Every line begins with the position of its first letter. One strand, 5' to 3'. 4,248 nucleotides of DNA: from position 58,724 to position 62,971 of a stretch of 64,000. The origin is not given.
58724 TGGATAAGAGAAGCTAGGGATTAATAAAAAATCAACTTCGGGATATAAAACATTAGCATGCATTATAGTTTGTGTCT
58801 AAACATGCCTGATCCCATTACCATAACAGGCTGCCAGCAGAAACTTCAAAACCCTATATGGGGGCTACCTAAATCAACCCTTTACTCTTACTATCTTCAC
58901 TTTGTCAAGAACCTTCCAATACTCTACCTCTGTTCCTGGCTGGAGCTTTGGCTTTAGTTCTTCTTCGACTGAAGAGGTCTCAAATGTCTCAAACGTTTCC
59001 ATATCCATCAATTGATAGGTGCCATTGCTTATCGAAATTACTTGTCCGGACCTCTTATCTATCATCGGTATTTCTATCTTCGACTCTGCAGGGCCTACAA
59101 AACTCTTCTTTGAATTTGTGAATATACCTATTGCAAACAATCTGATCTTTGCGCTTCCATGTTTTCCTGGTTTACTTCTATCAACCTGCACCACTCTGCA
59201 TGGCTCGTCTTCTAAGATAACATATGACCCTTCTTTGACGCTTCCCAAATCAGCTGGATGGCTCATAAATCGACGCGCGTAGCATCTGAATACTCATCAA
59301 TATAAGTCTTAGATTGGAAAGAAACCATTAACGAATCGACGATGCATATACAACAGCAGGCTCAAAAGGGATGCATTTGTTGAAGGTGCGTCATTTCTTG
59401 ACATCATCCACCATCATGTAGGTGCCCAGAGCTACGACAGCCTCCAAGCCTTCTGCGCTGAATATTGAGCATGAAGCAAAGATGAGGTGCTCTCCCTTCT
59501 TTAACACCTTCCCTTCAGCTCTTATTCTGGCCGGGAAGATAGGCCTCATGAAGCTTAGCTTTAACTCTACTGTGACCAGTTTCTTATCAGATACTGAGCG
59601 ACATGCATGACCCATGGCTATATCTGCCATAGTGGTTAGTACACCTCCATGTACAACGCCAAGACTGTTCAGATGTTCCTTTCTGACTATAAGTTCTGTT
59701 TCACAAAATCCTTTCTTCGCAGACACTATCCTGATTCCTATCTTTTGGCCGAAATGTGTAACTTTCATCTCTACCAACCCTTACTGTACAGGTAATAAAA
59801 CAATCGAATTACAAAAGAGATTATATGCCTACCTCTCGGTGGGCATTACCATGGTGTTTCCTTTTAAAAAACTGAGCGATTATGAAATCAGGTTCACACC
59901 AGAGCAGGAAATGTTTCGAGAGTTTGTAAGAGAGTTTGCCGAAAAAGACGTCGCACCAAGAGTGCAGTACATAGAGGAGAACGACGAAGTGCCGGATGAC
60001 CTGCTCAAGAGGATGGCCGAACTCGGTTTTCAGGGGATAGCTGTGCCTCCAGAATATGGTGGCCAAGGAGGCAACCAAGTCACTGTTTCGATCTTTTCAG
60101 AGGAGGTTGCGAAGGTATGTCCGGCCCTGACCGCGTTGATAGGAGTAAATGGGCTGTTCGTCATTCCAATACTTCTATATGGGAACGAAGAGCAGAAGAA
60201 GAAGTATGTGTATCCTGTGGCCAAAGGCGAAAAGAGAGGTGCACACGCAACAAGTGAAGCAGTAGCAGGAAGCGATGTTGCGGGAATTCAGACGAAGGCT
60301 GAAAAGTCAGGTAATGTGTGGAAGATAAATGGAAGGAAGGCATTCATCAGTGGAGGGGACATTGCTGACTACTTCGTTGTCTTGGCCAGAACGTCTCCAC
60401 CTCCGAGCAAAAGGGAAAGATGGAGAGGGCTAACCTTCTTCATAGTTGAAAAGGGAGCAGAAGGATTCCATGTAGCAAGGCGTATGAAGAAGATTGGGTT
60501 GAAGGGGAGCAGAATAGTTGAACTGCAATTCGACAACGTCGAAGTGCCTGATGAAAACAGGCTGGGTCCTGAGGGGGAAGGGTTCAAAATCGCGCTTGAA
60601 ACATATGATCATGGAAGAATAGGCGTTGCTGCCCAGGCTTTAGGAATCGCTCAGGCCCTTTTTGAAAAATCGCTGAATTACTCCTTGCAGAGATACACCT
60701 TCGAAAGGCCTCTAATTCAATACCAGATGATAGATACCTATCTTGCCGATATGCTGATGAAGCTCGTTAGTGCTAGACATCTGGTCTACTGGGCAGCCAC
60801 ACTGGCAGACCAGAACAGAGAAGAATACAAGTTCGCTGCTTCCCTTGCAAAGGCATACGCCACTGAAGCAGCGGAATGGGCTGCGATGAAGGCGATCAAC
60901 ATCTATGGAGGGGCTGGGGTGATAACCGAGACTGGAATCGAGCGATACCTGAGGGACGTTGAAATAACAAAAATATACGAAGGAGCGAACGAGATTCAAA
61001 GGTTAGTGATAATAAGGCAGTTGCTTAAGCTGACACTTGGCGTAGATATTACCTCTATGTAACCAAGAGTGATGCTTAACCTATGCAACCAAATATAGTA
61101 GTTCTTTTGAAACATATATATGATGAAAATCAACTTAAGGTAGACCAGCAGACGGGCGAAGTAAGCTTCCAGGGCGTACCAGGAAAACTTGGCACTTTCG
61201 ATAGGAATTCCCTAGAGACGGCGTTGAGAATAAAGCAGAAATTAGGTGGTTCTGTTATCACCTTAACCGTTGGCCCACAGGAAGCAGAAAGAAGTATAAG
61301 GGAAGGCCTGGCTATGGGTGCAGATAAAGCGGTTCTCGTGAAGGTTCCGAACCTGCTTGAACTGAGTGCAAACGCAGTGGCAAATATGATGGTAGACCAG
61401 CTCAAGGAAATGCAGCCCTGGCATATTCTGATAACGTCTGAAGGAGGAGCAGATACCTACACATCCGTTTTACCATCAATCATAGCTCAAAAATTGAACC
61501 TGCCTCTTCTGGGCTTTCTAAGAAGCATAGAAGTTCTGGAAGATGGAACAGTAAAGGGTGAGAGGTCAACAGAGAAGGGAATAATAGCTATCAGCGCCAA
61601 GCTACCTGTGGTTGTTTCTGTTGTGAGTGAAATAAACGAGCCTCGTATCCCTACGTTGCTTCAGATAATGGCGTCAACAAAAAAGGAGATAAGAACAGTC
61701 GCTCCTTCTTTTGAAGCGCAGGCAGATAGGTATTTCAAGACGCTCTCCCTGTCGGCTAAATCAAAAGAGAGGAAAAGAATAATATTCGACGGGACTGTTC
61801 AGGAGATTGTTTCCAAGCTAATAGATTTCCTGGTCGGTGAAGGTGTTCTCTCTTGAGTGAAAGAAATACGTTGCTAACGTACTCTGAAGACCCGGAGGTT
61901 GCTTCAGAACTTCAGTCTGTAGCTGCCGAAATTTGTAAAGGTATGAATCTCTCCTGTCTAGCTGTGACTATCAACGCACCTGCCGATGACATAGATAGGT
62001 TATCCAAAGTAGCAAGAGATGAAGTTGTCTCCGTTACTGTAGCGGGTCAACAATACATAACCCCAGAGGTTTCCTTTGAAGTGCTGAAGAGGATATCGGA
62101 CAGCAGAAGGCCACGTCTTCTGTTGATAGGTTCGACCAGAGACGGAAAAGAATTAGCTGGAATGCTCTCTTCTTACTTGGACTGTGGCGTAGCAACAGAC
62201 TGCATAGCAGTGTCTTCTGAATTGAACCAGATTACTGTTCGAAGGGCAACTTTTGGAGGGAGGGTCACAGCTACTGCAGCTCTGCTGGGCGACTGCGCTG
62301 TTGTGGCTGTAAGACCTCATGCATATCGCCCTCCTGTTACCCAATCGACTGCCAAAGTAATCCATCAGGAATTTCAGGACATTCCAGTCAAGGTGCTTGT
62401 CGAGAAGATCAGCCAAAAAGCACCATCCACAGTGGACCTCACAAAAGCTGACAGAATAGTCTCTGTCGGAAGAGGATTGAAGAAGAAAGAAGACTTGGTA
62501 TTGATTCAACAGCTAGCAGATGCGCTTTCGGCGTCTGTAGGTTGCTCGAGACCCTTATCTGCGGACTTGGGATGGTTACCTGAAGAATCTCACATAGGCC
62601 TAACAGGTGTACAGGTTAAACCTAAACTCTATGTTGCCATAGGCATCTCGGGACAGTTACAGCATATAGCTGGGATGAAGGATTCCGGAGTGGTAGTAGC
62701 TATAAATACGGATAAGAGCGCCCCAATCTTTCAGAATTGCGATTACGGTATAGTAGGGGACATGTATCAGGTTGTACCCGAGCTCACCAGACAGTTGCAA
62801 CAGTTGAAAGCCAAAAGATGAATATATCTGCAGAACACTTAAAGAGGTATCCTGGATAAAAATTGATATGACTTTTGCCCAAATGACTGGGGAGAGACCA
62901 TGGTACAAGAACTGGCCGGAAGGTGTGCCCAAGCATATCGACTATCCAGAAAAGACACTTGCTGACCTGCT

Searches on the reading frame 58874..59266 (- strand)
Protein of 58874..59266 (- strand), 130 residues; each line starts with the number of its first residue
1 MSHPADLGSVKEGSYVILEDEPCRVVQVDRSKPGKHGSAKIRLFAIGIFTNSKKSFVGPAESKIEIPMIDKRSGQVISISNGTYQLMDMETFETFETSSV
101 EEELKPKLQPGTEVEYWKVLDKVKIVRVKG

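Call 73: search_protein_families(library=pfam, proteins=[window:58874-59266:-], max_evalue=0.001)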
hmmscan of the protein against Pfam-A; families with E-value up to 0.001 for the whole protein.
window:58874-59266:- (130 aa): 3 families
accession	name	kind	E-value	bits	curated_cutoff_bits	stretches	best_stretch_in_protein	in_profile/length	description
PF21485.3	IF5A-like_N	-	2.4e-18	66.2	27.1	1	3-56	4-57/63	Translation initiation factor 5A-like, N-terminal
PF01287.26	eIF-5a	-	6.9e-09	36.2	24.2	1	69-129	2-69/69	Eukaryotic elongation factor 5A hypusine, DNA-binding OB fold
PF08207.18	EFP_N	-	5.1e-05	23.6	23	0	9-37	4-32/58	Elongation factor P (EF-P) KOW-like domain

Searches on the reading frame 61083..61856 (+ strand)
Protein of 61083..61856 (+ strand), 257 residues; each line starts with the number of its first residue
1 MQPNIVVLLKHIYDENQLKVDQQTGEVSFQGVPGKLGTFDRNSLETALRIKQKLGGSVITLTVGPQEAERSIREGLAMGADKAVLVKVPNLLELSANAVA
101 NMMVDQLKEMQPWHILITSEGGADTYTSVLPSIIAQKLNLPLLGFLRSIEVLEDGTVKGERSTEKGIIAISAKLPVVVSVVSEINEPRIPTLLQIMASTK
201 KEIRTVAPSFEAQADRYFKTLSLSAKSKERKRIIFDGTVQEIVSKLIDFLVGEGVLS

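Call 70: search_protein_families(library=pfam, proteins=[window:61083-61856:+], max_evalue=0.00001)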
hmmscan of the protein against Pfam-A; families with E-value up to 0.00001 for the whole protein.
window:61083-61856:+ (257 aa): 1 family
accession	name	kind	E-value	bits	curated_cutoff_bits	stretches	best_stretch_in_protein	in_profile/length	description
PF01012.27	ETF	-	6.7e-28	98.2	26.7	1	28-209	5-179/181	Electron transfer flavoprotein domain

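Call 82: find_encoding_contigs(protein=window:61083-61856:+, flank=10000, max_places=1)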
Protein window:61083-61856:+ (257 aa): no gene with exactly this product is on record in the collection.

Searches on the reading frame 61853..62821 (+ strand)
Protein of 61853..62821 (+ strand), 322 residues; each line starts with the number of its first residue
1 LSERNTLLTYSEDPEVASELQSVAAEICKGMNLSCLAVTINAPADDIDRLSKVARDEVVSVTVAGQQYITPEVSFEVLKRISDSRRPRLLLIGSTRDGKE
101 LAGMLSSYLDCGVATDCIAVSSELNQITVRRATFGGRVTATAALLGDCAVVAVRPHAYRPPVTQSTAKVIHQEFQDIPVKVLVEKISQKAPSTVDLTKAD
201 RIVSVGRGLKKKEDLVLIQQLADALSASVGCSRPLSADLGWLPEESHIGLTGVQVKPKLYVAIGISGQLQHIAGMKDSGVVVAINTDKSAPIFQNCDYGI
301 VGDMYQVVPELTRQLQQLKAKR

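Call 70: search_protein_families(library=pfam, proteins=[window:61853-62821:+], max_evalue=0.00001)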
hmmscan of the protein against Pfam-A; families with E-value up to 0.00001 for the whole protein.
window:61853-62821:+ (322 aa): 2 families
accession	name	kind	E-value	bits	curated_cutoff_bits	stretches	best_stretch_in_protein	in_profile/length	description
PF00766.25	ETF_alpha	-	8.8e-33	112.6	27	1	195-276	1-81/81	Electron transfer flavoprotein FAD-binding domain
PF01012.27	ETF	-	3.1e-17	63.4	26.7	1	48-168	51-170/181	Electron transfer flavoprotein domain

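Call 81: find_encoding_contigs(protein=window:61853-62821:+, flank=10000, max_places=1)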
Protein window:61853-62821:+ (322 aa): no gene with exactly this product is on record in the collection.
